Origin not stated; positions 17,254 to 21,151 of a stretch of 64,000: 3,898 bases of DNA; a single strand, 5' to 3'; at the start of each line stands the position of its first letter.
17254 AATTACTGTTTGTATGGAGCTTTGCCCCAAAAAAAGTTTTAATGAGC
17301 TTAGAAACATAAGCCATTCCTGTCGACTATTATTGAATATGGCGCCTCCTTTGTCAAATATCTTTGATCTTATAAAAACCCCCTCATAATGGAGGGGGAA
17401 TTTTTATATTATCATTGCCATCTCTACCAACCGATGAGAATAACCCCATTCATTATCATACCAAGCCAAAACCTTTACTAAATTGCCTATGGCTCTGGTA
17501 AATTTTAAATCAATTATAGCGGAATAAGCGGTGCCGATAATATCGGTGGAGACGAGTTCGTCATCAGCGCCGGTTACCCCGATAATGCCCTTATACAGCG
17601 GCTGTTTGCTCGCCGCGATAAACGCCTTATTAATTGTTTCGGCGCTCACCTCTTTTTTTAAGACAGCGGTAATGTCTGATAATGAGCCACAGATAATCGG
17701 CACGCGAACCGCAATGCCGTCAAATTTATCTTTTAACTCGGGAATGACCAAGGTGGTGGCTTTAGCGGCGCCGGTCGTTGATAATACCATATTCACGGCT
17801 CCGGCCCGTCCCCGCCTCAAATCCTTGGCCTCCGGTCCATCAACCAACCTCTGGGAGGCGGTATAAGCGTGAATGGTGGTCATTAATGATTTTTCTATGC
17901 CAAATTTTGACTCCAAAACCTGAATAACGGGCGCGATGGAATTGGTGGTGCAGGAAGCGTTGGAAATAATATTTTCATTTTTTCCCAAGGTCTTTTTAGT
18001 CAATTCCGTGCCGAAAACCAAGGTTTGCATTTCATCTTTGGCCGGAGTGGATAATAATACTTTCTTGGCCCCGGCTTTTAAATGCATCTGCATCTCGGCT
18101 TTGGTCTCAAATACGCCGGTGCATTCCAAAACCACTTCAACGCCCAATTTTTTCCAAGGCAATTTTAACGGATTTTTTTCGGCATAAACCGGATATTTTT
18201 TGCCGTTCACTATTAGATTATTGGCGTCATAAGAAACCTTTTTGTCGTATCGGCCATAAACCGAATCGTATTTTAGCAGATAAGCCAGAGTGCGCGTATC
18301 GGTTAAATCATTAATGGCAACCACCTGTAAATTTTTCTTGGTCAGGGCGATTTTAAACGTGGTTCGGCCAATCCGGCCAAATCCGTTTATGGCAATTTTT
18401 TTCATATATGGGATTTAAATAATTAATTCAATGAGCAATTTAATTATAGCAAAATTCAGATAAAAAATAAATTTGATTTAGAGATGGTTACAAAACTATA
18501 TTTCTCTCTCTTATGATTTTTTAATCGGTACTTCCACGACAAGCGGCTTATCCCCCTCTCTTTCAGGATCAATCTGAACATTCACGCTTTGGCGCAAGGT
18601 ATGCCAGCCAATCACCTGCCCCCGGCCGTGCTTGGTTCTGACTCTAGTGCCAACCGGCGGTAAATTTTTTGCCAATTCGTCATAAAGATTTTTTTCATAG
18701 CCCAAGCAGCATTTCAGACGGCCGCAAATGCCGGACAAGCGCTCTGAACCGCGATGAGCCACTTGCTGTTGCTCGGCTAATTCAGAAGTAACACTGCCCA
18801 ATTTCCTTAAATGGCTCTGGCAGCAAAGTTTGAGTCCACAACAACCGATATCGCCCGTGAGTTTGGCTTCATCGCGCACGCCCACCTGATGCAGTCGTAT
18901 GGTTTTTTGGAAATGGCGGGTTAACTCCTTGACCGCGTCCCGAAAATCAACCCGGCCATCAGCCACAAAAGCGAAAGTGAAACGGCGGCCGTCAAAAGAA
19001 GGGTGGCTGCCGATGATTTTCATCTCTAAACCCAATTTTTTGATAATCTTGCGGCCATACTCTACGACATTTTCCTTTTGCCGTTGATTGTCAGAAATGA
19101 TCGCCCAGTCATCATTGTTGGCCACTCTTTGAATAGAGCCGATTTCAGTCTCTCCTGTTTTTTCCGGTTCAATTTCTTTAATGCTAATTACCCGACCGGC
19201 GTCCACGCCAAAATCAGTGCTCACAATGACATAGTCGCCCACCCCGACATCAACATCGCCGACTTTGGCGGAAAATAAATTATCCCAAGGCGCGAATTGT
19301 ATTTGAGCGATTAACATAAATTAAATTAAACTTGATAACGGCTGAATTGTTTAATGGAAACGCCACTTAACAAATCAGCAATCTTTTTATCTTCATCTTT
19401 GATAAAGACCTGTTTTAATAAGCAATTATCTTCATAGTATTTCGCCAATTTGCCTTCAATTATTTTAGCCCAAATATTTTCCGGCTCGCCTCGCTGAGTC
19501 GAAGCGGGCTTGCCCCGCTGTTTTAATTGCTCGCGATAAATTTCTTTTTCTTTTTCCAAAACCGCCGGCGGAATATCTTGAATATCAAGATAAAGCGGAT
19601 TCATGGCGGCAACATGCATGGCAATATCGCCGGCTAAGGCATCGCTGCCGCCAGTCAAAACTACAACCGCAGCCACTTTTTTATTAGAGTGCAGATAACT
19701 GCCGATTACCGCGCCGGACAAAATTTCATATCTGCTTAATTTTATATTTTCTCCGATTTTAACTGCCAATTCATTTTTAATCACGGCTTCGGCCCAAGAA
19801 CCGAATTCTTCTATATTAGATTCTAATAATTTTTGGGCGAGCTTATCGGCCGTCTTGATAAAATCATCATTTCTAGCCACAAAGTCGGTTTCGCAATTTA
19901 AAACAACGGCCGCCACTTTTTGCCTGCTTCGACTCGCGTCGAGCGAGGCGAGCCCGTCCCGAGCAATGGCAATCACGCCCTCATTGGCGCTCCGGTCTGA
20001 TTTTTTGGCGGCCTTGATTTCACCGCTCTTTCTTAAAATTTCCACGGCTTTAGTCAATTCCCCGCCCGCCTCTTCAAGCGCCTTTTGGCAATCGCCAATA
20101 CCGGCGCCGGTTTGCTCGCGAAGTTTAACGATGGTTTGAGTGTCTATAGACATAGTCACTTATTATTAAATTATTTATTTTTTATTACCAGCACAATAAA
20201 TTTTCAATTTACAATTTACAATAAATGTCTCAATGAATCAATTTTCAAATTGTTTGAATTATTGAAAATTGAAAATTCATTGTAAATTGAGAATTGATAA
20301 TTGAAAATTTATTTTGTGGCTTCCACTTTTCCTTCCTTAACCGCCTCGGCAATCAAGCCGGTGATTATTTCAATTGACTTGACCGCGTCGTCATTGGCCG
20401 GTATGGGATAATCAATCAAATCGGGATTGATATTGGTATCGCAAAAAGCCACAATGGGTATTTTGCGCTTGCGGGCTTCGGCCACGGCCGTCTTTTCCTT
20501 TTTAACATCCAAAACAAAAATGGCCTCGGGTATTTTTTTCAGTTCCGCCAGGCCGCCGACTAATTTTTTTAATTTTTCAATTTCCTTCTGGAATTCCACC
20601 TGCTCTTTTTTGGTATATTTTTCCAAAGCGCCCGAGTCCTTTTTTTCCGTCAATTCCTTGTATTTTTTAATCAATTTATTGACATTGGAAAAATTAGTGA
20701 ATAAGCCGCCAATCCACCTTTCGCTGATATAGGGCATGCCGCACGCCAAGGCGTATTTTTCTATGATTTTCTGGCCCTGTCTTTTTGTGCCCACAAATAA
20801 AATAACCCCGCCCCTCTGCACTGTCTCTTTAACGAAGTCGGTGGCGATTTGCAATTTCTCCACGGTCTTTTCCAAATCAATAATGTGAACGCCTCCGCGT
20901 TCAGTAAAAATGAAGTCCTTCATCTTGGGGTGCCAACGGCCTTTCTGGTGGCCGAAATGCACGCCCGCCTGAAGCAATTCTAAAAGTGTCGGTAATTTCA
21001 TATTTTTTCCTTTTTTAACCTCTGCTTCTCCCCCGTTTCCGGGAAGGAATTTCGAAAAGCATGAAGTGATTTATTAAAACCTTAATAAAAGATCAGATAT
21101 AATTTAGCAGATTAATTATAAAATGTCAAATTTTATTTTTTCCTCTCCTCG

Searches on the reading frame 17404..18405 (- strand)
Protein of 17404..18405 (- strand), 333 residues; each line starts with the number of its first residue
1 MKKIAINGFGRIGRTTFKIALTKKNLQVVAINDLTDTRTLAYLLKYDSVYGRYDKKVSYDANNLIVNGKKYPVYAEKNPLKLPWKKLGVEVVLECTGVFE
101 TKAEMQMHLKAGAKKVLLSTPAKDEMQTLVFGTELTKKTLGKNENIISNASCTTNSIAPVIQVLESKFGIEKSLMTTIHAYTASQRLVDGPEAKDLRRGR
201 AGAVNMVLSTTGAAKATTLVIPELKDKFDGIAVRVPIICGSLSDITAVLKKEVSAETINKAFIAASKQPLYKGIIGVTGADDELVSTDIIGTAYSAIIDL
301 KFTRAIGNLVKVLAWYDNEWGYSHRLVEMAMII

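Call 31: search_protein_families(library=pfam, proteins=[window:17404-18405:-])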
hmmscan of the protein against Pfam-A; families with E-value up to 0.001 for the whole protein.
window:17404-18405:- (333 aa): 2 families
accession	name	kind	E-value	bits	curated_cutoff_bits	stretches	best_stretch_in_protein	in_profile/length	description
PF02800.25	Gp_dh_C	-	1.3e-52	178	24.4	1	157-316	1-158/158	Glyceraldehyde 3-phosphate dehydrogenase, C-terminal domain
PF00044.30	Gp_dh_N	-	1.3e-39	135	31.7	1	3-102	2-101/101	Glyceraldehyde 3-phosphate dehydrogenase, NAD binding domain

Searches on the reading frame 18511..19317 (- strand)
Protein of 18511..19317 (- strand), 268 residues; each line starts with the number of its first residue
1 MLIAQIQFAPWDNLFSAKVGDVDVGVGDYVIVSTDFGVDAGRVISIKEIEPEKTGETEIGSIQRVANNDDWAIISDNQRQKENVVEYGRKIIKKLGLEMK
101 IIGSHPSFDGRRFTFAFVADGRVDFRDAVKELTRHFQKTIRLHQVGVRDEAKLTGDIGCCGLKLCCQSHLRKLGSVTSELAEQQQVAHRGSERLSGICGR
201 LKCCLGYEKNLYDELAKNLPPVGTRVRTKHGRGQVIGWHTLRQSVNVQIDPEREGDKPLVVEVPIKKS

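Call 31: search_protein_families(library=pfam, proteins=[window:18511-19317:-])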
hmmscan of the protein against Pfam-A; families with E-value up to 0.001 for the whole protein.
window:18511-19317:- (268 aa): 1 family
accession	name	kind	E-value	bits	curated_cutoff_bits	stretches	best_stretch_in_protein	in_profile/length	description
PF04468.17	PSP1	-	4e-21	75.6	27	1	61-145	2-86/86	PSP1 C-terminal conserved region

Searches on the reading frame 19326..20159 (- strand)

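Call 54: search_protein_families(library=pfam, max_evalue=0.00001, proteins=[window:19326-20159:-])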
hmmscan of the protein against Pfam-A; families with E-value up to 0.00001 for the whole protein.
window:19326-20159:- (277 aa): 1 family
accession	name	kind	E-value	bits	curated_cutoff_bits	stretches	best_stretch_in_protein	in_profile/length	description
PF00889.24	EF_TS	-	6.3e-56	189.6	27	1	84-277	3-202/204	Elongation factor TS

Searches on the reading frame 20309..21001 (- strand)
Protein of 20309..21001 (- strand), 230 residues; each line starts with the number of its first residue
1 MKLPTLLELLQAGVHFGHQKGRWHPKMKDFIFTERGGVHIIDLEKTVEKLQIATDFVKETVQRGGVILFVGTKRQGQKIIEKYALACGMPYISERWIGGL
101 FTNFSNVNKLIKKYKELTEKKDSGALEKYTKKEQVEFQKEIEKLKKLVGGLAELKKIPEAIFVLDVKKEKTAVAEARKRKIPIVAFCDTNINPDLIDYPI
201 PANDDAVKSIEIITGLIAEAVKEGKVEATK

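Call 54: search_protein_families(library=pfam, max_evalue=0.00001, proteins=[window:20309-21001:-])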
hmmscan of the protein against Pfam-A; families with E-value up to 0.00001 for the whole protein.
window:20309-21001:- (230 aa): 1 family
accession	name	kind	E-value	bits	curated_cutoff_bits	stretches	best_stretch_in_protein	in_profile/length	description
PF00318.25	Ribosomal_S2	-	5e-89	297.7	26.1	1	9-224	1-216/216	Ribosomal protein S2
